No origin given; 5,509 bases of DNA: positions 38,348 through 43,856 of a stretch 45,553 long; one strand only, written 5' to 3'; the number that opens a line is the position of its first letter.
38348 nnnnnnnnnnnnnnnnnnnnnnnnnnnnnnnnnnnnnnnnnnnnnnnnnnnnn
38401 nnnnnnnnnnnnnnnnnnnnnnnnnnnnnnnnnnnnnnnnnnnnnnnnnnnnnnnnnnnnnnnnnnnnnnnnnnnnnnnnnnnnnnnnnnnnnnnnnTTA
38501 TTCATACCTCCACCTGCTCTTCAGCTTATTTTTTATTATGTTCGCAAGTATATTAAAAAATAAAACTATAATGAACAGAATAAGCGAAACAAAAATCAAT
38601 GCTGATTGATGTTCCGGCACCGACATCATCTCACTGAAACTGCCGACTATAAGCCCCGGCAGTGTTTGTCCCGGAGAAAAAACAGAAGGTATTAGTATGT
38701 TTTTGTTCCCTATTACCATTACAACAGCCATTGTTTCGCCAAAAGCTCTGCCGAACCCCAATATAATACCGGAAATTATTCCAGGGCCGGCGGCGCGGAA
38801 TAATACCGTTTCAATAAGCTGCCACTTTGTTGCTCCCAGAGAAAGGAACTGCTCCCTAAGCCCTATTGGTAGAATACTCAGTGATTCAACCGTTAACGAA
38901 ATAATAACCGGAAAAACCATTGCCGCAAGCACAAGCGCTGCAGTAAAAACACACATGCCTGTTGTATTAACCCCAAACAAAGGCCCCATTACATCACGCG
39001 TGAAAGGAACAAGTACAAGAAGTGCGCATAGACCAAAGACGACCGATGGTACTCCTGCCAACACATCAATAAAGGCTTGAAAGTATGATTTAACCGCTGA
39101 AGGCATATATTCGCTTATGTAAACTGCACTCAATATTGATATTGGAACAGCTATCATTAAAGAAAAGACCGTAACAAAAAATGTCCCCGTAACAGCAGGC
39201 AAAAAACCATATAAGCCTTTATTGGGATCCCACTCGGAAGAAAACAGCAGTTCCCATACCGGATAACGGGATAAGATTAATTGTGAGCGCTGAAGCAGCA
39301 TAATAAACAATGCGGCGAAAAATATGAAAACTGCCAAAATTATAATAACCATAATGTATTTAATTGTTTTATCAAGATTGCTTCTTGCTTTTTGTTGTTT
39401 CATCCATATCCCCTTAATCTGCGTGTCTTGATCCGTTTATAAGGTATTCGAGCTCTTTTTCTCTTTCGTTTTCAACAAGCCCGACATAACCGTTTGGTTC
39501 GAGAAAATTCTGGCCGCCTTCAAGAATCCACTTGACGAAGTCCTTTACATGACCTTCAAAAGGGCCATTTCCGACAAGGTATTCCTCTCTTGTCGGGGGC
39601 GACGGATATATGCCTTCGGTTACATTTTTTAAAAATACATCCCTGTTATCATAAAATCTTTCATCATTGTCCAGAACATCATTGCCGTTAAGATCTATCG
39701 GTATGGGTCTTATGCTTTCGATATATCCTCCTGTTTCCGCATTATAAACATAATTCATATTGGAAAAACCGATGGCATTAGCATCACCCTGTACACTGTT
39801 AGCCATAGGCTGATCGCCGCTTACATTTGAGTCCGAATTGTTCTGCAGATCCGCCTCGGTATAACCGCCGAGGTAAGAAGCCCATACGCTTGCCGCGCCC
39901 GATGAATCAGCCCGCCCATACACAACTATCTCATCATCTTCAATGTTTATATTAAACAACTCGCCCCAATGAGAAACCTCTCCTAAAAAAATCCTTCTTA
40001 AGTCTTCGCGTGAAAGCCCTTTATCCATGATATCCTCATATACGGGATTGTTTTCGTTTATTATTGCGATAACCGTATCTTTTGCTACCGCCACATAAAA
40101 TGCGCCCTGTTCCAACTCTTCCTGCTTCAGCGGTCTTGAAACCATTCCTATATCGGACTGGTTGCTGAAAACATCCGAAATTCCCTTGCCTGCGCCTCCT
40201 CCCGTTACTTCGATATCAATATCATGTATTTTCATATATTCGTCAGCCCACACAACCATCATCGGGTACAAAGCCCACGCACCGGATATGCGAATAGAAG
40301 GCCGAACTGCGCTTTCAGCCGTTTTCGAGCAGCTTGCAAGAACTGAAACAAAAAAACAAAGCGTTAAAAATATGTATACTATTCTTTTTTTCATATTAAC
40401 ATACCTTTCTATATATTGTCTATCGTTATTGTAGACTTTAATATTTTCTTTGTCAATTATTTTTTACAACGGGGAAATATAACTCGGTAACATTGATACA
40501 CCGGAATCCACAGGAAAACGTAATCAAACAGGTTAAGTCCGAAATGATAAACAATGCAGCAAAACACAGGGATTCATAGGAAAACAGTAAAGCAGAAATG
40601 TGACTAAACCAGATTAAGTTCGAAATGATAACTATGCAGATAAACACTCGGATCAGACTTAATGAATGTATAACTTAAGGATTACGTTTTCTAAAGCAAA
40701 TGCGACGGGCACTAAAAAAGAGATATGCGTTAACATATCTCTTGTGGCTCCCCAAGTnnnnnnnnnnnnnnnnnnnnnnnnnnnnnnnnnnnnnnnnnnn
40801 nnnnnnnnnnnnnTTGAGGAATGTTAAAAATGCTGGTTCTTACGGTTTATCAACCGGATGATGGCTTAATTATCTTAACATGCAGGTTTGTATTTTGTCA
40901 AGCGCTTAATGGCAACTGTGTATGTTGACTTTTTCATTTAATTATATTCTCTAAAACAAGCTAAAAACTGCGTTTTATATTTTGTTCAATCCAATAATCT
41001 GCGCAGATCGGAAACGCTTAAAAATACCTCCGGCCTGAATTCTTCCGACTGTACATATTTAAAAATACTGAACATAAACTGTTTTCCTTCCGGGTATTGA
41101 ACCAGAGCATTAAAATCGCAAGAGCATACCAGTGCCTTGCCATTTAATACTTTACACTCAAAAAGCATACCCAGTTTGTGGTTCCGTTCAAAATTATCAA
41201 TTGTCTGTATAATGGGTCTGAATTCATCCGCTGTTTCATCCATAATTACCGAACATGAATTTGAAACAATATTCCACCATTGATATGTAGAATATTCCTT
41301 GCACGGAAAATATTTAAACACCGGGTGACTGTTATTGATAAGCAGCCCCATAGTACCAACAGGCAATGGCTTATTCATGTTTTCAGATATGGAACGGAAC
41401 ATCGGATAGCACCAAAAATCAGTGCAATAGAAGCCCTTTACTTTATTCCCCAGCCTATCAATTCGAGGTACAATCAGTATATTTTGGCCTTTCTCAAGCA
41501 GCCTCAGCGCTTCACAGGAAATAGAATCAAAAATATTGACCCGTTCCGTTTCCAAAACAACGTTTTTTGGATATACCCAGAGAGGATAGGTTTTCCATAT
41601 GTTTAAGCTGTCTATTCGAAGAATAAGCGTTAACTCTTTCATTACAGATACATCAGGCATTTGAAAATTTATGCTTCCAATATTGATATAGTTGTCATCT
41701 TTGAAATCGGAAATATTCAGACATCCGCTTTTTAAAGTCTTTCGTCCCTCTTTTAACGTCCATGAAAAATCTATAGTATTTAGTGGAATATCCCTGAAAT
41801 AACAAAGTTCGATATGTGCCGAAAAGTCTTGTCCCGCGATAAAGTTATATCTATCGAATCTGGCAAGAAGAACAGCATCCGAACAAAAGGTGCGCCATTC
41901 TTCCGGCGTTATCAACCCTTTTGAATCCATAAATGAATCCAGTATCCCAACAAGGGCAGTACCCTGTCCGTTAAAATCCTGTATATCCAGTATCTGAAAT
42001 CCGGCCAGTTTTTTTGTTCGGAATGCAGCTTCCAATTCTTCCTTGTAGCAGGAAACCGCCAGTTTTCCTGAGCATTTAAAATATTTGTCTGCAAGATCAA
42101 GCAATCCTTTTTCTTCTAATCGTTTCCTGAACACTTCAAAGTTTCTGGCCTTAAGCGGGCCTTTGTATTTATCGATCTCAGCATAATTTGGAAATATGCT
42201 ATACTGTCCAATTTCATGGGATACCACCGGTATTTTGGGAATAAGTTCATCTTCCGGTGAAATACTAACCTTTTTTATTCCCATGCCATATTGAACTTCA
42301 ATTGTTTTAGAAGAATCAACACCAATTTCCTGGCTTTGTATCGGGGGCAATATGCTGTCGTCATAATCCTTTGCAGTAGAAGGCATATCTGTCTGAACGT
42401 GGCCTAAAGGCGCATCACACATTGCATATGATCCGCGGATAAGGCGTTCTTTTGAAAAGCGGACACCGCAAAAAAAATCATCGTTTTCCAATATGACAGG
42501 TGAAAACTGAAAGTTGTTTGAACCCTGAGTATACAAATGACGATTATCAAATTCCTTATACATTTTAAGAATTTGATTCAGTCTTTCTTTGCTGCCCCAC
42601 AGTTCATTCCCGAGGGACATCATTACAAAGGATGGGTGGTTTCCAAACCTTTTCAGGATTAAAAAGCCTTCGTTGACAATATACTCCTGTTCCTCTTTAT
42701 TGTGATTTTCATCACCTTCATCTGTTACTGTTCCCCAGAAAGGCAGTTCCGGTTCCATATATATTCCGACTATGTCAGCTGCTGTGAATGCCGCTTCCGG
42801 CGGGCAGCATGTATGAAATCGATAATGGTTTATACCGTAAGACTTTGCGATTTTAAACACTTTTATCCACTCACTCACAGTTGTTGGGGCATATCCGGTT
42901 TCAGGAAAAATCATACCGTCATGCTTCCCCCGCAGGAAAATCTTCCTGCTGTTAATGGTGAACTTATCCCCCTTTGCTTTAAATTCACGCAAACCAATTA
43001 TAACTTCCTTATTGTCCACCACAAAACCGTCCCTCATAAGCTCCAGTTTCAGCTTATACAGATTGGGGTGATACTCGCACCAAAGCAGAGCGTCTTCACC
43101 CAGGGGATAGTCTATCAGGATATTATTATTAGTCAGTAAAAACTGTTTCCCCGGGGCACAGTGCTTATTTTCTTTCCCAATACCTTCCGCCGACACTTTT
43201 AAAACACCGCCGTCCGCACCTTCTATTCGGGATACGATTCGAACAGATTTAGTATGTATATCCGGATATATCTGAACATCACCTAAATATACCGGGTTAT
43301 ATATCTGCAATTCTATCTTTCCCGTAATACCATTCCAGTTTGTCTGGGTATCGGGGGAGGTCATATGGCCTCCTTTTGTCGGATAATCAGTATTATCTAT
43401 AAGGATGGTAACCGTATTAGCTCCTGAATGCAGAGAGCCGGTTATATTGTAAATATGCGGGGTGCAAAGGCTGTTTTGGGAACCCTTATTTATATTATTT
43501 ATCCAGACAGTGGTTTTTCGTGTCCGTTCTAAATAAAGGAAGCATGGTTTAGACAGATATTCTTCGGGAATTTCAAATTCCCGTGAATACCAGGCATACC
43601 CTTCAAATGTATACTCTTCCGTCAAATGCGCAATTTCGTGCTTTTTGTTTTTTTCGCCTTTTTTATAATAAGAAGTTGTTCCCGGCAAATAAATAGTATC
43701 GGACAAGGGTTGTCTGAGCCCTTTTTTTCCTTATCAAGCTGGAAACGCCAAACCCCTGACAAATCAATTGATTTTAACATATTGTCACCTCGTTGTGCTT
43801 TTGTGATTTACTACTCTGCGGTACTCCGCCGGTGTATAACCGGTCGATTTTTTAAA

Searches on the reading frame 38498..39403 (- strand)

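Call 19: search_protein_families(library=pfam, proteins=[window:38498-39403:-], max_evalue=0.00001)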
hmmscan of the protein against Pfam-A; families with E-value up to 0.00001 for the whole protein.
window:38498-39403:- (301 aa): 1 family
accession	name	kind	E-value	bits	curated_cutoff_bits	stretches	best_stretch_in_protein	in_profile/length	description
PF00528.27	BPD_transp_1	-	3.4e-15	56.7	26.4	1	86-294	2-182/184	Binding-protein-dependent transport system inner membrane component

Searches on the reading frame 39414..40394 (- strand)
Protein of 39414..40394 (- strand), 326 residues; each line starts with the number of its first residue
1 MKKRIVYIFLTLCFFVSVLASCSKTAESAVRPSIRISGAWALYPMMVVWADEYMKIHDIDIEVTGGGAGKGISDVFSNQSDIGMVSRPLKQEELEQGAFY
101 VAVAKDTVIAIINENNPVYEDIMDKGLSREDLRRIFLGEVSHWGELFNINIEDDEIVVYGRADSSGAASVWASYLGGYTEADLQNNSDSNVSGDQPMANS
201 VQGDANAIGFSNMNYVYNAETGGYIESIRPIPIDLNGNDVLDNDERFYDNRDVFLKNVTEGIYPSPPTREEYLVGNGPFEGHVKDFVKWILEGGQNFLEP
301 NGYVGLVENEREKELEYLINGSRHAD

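Call 19: search_protein_families(library=pfam, proteins=[window:39414-40394:-], max_evalue=0.00001)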
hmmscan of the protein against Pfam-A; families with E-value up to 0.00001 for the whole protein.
window:39414-40394:- (326 aa): 1 family
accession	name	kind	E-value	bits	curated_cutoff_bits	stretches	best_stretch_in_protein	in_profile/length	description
PF12849.12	PBP_like_2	-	3.5e-33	115.9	27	1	25-291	3-264/267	PBP superfamily domain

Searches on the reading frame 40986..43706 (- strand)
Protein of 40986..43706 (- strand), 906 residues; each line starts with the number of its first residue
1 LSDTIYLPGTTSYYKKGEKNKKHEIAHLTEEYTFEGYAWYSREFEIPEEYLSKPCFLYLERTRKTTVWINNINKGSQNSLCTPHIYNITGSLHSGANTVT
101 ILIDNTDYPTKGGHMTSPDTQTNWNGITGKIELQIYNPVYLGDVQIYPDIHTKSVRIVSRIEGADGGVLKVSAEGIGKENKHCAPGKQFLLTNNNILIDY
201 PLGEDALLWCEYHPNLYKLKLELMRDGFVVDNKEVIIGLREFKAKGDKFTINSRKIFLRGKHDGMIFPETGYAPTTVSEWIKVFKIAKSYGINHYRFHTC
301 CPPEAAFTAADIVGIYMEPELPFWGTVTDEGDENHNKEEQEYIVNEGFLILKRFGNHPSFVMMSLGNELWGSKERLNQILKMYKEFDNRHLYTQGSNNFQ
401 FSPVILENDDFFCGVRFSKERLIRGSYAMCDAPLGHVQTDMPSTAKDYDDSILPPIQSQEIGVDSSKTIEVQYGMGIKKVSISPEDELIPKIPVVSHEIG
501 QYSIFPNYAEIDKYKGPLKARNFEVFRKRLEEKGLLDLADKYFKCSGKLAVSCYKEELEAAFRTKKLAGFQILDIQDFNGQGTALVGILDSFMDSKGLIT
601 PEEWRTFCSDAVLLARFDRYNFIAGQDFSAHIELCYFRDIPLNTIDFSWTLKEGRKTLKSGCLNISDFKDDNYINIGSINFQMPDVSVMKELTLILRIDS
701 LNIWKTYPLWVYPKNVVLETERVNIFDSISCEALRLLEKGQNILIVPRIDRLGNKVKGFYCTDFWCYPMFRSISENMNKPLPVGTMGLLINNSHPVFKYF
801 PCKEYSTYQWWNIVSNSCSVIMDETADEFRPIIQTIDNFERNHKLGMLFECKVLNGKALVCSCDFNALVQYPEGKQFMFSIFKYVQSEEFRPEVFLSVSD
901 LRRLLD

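Call 19: search_protein_families(library=pfam, proteins=[window:40986-43706:-], max_evalue=0.00001)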
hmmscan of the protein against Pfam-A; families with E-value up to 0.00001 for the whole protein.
window:40986-43706:- (906 aa): 2 families
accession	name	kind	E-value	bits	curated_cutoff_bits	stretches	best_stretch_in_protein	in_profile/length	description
PF02836.23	Glyco_hydro_2_C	-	4e-08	33.2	21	1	244-393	3-159/302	Glycosyl hydrolases family 2, TIM barrel domain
PF00703.27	Glyco_hydro_2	-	6.5e-07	30.5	23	1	139-240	1-109/109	Glycosyl hydrolases family 2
